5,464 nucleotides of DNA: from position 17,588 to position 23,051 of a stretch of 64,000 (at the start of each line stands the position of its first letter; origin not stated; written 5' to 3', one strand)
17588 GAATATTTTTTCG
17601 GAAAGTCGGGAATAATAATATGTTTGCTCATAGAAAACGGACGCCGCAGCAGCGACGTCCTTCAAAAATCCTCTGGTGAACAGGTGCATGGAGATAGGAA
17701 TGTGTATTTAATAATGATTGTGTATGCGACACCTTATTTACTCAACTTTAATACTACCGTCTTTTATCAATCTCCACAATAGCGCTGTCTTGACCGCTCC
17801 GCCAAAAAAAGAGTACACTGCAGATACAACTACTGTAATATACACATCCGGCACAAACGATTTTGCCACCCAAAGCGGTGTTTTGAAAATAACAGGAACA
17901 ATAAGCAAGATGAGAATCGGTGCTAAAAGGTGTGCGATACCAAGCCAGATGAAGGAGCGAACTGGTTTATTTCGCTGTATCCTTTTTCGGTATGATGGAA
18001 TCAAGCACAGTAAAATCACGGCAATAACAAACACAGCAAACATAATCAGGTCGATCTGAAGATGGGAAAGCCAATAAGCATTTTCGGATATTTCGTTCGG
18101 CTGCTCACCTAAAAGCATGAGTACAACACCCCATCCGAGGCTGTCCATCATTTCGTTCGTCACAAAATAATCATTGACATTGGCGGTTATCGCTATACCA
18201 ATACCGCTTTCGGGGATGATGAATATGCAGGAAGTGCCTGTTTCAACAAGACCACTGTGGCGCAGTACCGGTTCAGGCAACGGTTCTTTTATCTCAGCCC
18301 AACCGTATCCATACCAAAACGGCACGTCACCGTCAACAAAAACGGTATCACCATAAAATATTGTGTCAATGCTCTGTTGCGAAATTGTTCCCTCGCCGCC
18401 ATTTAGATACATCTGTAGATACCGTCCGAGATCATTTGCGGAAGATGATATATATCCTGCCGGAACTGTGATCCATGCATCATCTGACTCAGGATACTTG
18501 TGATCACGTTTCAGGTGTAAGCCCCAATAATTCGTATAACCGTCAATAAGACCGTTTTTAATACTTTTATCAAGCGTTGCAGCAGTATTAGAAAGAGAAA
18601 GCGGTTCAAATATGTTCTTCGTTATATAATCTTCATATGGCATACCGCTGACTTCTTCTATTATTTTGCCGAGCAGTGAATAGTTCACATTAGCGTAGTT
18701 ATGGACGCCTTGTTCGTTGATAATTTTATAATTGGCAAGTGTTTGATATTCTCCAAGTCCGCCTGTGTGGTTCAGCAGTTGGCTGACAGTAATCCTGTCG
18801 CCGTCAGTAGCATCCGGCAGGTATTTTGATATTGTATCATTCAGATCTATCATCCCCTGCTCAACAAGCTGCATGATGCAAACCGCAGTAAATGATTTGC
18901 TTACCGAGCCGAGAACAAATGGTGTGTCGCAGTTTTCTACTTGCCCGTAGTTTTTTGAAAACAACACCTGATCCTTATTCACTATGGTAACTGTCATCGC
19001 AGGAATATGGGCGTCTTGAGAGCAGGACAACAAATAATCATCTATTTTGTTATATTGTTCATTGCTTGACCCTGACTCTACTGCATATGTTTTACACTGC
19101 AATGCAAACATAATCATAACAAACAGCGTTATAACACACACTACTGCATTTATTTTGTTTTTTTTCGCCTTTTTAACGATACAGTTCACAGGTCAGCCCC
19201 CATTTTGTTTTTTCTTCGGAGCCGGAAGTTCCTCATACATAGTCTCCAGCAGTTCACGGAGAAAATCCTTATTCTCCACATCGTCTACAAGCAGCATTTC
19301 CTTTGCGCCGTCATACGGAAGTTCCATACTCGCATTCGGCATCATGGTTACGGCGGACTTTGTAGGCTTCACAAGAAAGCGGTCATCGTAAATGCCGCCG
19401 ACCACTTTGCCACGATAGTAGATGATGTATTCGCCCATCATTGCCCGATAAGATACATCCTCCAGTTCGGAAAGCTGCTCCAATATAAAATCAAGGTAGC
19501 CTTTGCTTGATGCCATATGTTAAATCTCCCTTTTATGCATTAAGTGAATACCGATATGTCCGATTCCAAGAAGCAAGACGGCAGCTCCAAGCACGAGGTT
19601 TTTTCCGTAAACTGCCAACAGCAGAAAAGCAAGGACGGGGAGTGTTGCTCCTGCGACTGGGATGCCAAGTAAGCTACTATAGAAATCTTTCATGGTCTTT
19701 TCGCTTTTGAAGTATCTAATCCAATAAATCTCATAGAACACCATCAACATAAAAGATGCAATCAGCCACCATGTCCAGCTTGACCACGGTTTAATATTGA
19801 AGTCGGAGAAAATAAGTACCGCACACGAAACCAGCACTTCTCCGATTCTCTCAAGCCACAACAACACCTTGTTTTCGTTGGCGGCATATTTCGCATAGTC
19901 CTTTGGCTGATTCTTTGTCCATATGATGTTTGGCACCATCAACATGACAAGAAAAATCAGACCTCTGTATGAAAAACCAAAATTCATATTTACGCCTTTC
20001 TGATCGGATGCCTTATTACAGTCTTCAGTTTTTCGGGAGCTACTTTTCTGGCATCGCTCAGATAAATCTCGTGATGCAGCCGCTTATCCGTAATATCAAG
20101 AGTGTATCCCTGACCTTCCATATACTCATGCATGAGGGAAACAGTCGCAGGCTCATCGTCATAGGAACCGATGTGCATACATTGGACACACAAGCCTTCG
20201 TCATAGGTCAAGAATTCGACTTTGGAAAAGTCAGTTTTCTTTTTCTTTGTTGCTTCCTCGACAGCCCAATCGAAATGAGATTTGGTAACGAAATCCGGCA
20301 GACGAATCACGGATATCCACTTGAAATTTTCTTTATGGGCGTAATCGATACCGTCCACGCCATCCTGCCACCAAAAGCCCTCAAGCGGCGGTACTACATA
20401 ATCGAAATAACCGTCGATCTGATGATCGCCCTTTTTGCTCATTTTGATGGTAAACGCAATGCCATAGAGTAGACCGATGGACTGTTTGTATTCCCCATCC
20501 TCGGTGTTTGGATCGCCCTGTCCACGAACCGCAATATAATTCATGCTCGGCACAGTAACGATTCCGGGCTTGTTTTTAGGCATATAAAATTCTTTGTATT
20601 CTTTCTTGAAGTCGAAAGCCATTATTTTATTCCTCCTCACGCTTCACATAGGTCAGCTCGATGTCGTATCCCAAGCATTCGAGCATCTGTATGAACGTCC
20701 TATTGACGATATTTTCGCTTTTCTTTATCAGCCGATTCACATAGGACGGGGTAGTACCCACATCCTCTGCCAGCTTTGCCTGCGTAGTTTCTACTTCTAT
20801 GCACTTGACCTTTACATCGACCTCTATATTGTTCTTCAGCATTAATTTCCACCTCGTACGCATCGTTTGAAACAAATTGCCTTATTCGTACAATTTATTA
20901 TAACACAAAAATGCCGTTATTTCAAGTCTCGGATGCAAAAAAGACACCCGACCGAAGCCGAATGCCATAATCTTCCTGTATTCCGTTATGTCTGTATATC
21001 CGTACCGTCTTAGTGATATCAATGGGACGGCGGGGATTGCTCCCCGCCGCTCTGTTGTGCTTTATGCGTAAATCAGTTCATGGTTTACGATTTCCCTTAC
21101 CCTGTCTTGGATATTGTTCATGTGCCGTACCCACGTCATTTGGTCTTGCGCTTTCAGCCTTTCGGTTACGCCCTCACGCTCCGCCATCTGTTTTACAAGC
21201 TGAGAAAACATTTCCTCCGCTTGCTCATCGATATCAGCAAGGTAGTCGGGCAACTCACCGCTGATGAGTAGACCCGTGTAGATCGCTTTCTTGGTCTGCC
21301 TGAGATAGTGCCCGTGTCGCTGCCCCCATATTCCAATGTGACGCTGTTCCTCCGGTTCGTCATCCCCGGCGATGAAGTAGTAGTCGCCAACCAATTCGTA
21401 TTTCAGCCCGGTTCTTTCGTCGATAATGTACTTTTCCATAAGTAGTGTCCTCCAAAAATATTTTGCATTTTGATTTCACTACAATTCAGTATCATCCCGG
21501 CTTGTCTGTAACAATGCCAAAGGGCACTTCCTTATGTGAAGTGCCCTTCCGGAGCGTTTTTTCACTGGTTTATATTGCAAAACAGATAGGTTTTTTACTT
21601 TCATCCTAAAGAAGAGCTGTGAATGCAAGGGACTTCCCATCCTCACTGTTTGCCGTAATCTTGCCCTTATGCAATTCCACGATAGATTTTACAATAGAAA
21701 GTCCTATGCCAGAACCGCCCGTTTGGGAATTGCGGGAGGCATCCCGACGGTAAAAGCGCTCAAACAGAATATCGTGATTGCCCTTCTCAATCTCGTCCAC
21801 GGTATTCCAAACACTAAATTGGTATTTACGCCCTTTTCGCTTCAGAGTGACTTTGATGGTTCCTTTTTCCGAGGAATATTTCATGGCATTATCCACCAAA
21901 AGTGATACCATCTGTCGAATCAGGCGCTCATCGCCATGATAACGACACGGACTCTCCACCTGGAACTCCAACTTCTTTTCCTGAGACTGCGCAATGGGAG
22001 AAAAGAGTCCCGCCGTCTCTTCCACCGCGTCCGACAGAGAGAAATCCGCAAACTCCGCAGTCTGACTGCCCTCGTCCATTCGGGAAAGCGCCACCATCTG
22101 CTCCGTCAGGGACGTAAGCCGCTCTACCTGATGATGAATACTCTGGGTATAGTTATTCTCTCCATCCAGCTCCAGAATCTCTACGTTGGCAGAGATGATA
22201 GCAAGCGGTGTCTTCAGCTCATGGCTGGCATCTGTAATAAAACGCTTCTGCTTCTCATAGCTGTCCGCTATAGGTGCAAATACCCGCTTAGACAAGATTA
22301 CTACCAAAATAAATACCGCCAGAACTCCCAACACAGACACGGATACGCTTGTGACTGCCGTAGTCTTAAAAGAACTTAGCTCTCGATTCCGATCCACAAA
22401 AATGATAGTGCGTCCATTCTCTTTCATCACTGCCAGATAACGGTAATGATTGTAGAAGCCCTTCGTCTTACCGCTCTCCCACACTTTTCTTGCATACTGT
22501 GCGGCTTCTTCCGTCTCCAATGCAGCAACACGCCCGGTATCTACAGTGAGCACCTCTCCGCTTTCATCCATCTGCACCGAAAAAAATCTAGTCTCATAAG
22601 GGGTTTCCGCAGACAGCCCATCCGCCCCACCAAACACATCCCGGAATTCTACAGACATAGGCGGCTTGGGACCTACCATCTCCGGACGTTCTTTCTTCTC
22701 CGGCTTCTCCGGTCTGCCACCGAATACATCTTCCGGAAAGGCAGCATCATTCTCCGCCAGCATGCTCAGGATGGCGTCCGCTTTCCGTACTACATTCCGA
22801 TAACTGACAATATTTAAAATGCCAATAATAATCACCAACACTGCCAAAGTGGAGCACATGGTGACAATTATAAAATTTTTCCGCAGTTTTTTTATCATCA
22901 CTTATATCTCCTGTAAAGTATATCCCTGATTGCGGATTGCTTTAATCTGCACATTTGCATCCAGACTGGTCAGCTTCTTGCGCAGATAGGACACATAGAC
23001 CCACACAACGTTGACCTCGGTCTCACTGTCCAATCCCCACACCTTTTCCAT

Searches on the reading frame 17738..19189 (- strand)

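Call 7: search_protein_families(library=pfam, proteins=[window:17738-19189:-], max_evalue=0.001)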
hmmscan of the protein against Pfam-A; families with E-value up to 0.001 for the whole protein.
window:17738-19189:- (483 aa): 1 family
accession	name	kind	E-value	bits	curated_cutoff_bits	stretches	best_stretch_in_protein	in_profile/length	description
PF00144.29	Beta-lactamase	-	4.2e-53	181.1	27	1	57-340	9-312/329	Beta-lactamase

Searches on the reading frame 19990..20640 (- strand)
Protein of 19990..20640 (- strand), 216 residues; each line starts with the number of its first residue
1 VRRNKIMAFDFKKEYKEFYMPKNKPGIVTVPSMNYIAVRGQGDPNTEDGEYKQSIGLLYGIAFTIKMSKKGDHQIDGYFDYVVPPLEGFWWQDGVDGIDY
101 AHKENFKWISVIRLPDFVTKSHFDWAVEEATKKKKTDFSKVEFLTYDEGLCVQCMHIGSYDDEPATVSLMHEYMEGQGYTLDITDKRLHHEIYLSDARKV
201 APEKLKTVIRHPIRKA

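Call 7: search_protein_families(library=pfam, proteins=[window:19990-20640:-], max_evalue=0.001)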
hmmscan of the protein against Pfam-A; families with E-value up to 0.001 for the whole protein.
window:19990-20640:- (216 aa): 1 family
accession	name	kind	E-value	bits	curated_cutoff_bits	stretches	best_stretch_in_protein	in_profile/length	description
PF06445.20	GyrI-like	-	1.4e-19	71.3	26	1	25-214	3-155/155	GyrI-like small molecule binding domain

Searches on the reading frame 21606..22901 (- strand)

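Call 7: search_protein_families(library=pfam, proteins=[window:21606-22901:-], max_evalue=0.001)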
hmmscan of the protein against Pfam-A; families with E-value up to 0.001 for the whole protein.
window:21606-22901:- (431 aa): 3 families
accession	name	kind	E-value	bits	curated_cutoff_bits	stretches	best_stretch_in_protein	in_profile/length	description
PF02518.31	HATPase_c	-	5.7e-24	85.1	26.4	1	323-428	1-104/111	Histidine kinase-, DNA gyrase B-, and HSP90-like ATPase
PF00512.31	HisKA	-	2.2e-14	53.7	26.9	1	218-278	2-66/66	His Kinase A (phospho-acceptor) domain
PF14501.12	HATPase_c_5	-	1.7e-06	28.3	22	1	330-423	8-94/102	GHKL domain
